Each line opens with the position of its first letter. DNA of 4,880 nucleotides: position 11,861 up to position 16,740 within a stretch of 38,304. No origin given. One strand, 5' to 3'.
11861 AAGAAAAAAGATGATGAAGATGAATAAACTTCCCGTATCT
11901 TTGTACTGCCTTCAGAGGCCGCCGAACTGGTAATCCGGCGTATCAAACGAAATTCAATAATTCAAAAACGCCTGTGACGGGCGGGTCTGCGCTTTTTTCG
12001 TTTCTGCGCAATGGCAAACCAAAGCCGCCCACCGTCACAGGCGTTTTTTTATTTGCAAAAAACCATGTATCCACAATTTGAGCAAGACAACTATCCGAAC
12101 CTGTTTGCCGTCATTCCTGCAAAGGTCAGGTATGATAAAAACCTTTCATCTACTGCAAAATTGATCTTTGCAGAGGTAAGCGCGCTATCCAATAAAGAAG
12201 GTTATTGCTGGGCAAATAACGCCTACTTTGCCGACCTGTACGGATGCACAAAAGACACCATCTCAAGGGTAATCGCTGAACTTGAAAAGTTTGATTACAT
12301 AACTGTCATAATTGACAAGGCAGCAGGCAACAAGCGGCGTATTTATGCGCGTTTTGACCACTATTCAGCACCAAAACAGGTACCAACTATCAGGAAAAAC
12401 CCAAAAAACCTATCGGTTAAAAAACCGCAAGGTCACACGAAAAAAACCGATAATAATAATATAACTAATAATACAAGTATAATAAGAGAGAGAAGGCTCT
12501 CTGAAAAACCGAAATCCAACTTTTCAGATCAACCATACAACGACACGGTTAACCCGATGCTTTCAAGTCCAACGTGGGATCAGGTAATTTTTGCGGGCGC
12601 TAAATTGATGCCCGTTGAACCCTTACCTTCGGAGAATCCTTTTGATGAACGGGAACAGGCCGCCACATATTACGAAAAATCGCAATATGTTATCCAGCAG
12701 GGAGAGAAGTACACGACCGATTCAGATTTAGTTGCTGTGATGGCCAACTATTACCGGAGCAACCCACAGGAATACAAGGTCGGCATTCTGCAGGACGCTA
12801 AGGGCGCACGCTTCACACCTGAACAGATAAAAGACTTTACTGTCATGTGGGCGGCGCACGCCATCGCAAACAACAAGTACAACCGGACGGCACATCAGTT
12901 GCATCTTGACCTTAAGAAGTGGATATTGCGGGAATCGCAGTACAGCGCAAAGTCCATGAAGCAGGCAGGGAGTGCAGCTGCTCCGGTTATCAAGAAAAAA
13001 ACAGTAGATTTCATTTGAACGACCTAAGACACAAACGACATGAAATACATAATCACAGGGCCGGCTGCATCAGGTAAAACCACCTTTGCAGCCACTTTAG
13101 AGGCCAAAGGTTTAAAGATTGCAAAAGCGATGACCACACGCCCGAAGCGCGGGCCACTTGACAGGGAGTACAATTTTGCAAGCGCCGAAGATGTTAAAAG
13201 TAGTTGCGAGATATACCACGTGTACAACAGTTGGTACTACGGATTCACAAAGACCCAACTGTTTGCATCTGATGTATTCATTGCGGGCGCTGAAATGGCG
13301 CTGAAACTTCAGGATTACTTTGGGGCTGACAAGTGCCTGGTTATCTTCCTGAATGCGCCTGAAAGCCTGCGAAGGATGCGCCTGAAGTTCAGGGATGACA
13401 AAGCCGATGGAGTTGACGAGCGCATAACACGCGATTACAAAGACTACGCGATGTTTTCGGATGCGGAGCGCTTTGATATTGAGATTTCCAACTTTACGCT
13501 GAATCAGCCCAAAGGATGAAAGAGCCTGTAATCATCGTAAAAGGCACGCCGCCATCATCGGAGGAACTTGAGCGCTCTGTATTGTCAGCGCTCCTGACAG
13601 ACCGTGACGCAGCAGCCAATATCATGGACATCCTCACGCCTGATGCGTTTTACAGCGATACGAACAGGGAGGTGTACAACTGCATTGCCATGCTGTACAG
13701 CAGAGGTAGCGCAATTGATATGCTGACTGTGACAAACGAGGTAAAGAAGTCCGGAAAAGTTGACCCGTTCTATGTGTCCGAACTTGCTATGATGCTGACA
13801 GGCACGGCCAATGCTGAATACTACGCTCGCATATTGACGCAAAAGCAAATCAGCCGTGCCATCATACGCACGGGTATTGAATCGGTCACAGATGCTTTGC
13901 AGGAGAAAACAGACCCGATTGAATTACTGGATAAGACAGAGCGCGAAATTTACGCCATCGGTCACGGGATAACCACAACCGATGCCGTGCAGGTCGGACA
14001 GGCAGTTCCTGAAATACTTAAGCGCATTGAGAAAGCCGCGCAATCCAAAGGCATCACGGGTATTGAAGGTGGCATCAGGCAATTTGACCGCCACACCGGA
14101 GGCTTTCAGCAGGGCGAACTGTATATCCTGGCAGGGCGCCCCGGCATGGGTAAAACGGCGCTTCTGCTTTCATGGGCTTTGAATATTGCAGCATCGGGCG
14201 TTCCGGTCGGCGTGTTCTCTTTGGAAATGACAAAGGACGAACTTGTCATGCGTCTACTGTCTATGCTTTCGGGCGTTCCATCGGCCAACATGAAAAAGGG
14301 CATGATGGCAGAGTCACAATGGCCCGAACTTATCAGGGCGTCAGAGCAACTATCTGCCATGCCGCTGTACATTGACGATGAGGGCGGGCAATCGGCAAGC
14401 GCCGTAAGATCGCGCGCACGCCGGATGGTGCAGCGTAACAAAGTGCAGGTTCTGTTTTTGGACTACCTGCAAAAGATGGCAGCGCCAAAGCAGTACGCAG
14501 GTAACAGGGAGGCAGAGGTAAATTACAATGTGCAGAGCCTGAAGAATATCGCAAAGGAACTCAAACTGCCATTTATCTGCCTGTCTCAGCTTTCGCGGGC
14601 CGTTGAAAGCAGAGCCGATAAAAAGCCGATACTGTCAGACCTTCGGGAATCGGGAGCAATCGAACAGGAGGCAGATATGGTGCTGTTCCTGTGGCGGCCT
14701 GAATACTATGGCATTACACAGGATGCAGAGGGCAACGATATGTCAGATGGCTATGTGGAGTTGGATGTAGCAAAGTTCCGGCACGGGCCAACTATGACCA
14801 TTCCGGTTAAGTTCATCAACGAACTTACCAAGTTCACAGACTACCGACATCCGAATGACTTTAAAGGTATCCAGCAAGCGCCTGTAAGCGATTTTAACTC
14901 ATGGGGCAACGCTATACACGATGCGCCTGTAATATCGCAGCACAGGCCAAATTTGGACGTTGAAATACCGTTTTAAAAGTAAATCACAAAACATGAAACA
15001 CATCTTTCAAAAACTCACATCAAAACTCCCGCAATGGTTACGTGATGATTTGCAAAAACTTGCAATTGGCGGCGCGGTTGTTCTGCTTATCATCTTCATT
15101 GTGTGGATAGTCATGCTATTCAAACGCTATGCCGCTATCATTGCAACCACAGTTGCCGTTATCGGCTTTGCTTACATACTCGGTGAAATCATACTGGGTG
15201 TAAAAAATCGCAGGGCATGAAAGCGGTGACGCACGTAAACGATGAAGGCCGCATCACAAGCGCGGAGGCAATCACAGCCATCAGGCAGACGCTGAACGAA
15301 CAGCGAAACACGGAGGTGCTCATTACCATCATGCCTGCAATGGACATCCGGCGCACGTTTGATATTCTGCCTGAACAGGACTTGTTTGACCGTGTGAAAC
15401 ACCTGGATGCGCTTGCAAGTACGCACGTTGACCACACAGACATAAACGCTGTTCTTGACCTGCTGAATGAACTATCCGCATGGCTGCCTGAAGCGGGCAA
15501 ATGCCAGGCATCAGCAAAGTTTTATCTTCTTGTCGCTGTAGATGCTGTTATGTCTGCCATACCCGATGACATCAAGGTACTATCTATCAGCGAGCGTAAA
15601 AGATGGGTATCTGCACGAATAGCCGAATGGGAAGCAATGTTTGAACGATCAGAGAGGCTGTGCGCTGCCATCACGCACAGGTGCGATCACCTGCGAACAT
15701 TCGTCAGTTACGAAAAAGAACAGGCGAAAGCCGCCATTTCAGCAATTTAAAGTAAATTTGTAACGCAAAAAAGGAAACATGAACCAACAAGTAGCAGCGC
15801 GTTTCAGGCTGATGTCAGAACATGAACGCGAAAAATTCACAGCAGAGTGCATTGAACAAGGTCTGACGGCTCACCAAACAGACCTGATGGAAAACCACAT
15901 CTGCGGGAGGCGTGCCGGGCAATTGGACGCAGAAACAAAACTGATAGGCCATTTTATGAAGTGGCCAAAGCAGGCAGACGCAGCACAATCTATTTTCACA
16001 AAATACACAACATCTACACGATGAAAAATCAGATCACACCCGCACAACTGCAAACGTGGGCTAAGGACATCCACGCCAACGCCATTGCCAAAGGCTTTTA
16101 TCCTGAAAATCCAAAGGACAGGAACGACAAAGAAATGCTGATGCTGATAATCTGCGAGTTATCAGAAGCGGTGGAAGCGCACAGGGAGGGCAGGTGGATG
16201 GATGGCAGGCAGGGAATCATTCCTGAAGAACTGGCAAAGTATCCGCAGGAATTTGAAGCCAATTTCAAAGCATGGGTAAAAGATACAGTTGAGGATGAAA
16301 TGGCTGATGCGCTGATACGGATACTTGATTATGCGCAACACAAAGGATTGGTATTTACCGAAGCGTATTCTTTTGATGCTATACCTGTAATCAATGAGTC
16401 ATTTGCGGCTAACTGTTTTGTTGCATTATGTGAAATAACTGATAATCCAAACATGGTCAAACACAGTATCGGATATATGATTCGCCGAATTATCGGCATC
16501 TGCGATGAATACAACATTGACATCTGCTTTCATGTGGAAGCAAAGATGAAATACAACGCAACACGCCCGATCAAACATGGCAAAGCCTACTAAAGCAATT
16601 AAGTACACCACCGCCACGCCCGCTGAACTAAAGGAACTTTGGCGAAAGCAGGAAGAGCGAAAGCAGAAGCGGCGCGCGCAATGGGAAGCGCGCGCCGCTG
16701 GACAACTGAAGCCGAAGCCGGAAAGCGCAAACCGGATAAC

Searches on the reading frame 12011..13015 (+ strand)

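Call 19: search_protein_families(library=phrogs, proteins=[window:12011-13015:+], max_evalue=0.001)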
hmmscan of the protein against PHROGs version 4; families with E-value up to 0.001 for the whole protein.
window:12011-13015:+ (335 aa): 10 families
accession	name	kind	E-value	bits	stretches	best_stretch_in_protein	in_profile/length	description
phrog_428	-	DNA, RNA and nucleotide metabolism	8.7e-24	85.5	1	18-180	76-238/455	replication initiation protein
phrog_19658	-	DNA, RNA and nucleotide metabolism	2.1e-21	77.7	1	30-157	2-145/283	replication initiation protein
phrog_270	-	DNA, RNA and nucleotide metabolism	2.8e-20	74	1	30-169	30-177/383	replication initiation protein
phrog_186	-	DNA, RNA and nucleotide metabolism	5.4e-18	66.7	1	19-176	9-177/308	DnaD-like helicase loader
phrog_678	-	DNA, RNA and nucleotide metabolism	9.7e-11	42.8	1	46-191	72-230/346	replication initiation O-like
phrog_2880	-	DNA, RNA and nucleotide metabolism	1.8e-10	41.5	1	42-165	23-152/459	replication initiation protein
phrog_391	-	DNA, RNA and nucleotide metabolism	3e-07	31.4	1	43-241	13-197/298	replication initiation O-like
phrog_345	-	DNA, RNA and nucleotide metabolism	1.7e-06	28.9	1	56-165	56-183/297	replication initiation O-like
phrog_8102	-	DNA, RNA and nucleotide metabolism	6.3e-05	23.2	1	31-132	18-113/337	replication initiation protein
phrog_4617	-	DNA, RNA and nucleotide metabolism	0.0008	20.1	0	48-99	18-69/223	replication initiation protein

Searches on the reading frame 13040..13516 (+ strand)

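Call 92: search_protein_families(library=pfam, proteins=[window:13040-13516:+], max_evalue=0.001)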
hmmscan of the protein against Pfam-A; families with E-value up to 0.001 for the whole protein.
window:13040-13516:+ (159 aa): 1 family
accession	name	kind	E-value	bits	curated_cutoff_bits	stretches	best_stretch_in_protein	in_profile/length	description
PF13238.12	AAA_18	-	0.00031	21.6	29.4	0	4-24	2-22/128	AAA domain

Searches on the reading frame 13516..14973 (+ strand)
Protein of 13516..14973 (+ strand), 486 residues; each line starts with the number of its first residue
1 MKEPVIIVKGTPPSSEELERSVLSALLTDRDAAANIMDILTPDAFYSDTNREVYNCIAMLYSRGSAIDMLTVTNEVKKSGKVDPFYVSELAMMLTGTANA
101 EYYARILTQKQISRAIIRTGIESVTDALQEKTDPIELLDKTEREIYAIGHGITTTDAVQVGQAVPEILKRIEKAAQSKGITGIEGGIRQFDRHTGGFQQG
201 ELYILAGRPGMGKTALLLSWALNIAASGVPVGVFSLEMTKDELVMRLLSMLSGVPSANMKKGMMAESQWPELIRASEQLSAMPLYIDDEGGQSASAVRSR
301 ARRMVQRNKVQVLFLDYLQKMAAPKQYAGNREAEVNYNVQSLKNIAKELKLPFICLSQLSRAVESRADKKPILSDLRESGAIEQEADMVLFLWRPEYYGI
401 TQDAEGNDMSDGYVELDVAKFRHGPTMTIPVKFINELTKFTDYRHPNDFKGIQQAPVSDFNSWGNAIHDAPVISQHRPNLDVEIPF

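Call 19: search_protein_families(library=phrogs, proteins=[window:13516-14973:+], max_evalue=0.001)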
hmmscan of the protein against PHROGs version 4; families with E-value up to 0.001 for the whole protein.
window:13516-14973:+ (486 aa): 7 families
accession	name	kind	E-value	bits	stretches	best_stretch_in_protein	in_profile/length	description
phrog_19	-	DNA, RNA and nucleotide metabolism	7.7e-103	346.4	1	11-444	156-582/621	DnaB-like replicative helicase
phrog_243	-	DNA, RNA and nucleotide metabolism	4.5e-50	171.1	1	173-444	10-269/273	DnaB-like replicative helicase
phrog_239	-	DNA, RNA and nucleotide metabolism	2.7e-36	126.8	1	166-454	325-610/801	DNA primase/helicase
phrog_11530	-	unknown function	9.4e-34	117.9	1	283-436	5-151/184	-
phrog_5482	-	unknown function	2.8e-13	50.3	1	195-397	43-251/341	-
phrog_23150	-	unknown function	9.5e-13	49.2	1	16-219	9-213/217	-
phrog_19347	-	unknown function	1.1e-12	49.1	1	376-442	1-78/79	-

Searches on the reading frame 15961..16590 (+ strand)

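Call 54: search_protein_families(library=phrogs, proteins=[window:15961-16590:+], max_evalue=0.001)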
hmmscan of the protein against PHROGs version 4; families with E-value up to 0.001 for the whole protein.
window:15961-16590:+ (210 aa): 4 families
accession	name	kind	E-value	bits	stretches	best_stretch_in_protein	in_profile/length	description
phrog_9236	-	other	7.7e-41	141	1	30-210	6-191/191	pyrophosphatase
phrog_3301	-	other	2.2e-21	77.6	2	11-135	31-149/169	pyrophosphatase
phrog_5658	-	other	1.1e-14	55.5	2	20-81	294-360/421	pyrophosphatase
phrog_6945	-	unknown function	9.5e-05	23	0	111-132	219-240/270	-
